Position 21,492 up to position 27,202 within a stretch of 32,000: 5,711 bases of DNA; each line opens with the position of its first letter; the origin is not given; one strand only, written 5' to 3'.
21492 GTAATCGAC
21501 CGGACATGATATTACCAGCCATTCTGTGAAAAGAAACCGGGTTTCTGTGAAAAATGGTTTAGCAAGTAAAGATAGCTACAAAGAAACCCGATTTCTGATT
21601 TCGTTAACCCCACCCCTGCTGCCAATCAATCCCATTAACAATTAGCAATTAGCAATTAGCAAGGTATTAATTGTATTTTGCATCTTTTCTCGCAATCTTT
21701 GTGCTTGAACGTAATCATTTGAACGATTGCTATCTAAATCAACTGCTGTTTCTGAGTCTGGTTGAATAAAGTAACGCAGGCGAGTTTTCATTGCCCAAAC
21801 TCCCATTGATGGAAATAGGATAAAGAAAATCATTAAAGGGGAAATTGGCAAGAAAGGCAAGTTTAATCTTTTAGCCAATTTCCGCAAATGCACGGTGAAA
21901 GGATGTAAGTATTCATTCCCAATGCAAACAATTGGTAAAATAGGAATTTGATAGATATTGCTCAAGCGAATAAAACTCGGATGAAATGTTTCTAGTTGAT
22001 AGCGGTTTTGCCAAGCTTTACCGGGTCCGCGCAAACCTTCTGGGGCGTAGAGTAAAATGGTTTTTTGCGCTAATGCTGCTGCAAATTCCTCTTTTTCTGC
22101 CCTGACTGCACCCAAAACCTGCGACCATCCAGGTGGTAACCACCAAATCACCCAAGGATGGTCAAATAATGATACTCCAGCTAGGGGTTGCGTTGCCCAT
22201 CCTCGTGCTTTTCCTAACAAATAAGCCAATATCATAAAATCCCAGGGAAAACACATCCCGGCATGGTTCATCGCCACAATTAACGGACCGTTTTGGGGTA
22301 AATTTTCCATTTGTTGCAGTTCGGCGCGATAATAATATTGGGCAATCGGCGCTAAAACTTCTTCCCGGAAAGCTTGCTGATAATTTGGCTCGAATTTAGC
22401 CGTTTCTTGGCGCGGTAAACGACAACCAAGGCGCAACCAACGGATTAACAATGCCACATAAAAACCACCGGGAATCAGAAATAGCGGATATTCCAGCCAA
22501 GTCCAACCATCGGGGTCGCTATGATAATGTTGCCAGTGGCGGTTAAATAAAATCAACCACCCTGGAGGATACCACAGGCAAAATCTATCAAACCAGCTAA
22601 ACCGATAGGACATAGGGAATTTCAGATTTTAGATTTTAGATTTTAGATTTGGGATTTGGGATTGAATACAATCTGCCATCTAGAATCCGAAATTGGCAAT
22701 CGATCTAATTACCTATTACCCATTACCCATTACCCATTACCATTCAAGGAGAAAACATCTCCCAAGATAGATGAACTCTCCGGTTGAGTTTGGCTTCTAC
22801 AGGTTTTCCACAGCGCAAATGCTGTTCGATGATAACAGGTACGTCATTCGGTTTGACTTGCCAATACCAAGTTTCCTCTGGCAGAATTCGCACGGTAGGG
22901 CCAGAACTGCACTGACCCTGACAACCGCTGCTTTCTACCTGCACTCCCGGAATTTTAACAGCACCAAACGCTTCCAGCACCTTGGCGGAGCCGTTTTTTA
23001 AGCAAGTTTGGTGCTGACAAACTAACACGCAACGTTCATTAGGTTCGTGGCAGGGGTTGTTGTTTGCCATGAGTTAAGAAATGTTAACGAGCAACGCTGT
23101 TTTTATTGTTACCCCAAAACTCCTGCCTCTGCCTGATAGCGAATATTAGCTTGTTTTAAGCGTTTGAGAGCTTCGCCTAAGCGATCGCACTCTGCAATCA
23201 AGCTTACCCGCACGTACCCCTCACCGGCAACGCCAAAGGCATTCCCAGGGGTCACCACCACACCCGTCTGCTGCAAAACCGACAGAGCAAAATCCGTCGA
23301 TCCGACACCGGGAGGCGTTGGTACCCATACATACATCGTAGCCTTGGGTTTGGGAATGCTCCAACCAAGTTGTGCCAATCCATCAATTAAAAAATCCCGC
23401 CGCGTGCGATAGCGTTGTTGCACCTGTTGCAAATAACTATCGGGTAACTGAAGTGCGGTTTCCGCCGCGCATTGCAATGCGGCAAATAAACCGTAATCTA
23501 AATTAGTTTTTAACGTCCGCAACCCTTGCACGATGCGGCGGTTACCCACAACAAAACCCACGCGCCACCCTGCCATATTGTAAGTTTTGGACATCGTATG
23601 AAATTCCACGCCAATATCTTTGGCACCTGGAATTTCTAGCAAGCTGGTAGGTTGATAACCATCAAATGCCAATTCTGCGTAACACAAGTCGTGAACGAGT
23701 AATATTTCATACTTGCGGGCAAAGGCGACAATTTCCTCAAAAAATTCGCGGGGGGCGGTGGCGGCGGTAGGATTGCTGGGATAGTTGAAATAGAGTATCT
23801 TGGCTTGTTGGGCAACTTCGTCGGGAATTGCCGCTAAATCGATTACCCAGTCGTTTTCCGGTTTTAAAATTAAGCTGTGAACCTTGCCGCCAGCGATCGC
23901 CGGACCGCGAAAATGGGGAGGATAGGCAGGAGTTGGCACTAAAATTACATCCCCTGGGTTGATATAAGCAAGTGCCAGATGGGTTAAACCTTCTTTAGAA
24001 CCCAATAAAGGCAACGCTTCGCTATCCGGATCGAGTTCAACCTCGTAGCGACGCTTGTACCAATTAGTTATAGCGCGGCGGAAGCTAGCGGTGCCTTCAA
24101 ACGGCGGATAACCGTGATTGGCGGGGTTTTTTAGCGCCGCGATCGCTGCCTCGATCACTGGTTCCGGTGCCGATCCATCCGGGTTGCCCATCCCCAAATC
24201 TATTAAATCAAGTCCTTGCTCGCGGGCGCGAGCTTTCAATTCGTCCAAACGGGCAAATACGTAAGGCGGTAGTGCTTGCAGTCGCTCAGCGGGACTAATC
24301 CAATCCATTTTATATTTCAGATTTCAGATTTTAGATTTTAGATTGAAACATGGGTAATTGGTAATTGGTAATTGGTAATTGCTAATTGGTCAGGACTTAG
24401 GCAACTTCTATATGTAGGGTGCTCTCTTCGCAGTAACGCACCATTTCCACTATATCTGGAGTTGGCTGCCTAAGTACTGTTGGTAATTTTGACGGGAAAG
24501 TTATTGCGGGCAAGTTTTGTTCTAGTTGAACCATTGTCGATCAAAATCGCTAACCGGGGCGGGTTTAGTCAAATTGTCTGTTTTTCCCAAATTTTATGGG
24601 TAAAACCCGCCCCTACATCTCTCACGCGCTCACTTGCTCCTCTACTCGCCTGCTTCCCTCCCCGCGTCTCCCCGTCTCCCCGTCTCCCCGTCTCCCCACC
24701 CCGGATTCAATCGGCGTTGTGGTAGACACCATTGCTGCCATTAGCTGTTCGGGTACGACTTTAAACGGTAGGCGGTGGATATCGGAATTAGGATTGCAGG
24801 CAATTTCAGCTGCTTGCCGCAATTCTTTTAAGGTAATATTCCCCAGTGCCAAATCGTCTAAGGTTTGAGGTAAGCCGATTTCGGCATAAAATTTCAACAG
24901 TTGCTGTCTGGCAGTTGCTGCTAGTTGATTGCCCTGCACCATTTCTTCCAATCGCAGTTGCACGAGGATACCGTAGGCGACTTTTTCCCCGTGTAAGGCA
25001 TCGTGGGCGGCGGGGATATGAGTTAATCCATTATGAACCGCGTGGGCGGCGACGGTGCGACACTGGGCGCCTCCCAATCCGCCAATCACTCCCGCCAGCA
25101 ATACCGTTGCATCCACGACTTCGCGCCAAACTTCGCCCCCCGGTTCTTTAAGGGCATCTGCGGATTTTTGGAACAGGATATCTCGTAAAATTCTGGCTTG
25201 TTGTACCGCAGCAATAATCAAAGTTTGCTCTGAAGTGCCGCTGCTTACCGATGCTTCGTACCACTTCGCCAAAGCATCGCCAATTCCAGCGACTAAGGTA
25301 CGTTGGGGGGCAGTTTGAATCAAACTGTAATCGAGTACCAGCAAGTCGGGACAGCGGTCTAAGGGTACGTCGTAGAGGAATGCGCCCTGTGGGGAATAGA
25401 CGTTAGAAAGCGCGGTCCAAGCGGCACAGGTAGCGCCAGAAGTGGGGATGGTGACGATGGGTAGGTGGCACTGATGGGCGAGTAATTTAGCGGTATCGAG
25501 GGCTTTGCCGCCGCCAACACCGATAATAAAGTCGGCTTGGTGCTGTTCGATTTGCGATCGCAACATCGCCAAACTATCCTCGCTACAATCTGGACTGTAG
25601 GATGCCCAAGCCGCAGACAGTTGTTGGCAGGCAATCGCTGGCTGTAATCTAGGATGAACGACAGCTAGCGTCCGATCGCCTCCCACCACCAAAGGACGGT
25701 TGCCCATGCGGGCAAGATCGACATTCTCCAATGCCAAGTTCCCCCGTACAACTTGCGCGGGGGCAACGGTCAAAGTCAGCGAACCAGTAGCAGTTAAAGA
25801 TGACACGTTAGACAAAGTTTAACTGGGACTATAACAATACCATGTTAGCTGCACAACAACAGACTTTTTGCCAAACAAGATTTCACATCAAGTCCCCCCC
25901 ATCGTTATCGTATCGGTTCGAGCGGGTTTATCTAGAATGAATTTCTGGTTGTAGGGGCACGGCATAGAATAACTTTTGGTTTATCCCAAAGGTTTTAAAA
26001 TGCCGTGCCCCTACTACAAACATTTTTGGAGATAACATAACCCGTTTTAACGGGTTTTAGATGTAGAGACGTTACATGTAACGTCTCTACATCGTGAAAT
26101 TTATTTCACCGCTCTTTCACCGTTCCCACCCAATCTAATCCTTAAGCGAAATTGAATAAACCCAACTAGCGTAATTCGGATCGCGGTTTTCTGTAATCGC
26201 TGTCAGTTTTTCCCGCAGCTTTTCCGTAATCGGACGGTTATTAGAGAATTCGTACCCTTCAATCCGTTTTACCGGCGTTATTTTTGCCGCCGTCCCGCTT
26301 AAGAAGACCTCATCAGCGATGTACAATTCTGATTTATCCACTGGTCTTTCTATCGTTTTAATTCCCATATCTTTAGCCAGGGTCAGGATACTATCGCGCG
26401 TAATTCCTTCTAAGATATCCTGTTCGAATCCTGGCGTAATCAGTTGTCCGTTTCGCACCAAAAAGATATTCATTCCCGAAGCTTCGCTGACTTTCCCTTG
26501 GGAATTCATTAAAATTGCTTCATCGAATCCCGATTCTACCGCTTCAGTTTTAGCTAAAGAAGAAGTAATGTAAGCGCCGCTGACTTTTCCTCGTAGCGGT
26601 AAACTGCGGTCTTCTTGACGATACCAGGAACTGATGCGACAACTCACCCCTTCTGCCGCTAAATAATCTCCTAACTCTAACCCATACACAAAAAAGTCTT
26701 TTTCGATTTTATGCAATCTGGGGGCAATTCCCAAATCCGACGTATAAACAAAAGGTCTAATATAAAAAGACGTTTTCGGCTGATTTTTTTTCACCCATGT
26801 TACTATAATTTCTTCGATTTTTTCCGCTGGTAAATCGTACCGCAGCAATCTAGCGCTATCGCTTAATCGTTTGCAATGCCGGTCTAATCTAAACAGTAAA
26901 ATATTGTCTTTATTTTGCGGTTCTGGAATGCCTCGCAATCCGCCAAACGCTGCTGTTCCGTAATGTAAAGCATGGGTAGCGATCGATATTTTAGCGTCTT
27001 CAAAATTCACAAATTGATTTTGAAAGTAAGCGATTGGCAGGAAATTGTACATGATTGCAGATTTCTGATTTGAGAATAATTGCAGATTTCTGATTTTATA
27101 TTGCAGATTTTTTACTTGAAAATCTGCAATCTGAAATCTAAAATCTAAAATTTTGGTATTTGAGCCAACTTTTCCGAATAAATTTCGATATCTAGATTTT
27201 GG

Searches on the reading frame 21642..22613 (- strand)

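Call 60: search_protein_families(library=pfam, proteins=[window:21642-22613:-], max_evalue=0.0001)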
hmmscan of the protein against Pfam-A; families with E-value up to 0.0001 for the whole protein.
window:21642-22613:- (323 aa): 1 family
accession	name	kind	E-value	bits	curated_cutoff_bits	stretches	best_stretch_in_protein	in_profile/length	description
PF01553.26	Acyltransferase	-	1.4e-09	38.3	23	1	98-230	3-131/132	Acyltransferase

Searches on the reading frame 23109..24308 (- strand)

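Call 60: search_protein_families(library=pfam, proteins=[window:23109-24308:-], max_evalue=0.0001)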
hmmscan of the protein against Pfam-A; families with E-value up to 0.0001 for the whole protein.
window:23109-24308:- (399 aa): 1 family
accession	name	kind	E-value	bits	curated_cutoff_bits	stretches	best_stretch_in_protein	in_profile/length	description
PF00155.27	Aminotran_1_2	-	1.2e-68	232.4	19.7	1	34-375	2-350/361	Aminotransferase class I and II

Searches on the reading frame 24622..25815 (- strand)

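Call 60: search_protein_families(library=pfam, proteins=[window:24622-25815:-], max_evalue=0.0001)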
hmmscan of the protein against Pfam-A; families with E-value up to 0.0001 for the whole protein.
window:24622-25815:- (397 aa): 2 families
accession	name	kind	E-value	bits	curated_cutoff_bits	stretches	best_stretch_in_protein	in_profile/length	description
PF00465.25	Fe-ADH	-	1.4e-21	77.2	31.3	1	19-162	1-167/168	Iron-containing alcohol dehydrogenase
PF13685.12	Fe-ADH_2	-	1.6e-11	44.9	28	1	39-127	20-108/149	Iron-containing alcohol dehydrogenase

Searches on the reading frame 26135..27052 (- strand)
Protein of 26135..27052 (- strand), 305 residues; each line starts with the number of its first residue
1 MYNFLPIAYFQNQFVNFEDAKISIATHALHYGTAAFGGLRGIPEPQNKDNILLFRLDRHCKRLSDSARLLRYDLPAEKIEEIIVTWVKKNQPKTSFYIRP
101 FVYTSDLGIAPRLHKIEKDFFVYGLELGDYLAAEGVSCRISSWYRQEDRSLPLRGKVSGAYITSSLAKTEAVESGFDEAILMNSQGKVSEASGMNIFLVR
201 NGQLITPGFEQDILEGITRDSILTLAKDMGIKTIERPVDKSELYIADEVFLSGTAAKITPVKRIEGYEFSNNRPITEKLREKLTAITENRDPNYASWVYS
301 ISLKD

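Call 60: search_protein_families(library=pfam, proteins=[window:26135-27052:-], max_evalue=0.0001)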
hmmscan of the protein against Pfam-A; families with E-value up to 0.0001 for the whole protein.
window:26135-27052:- (305 aa): 1 family
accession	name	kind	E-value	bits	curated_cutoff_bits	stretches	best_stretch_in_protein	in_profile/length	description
PF01063.24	Aminotran_4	-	2.8e-47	161.9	28.5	1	53-264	13-223/223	Amino-transferase class IV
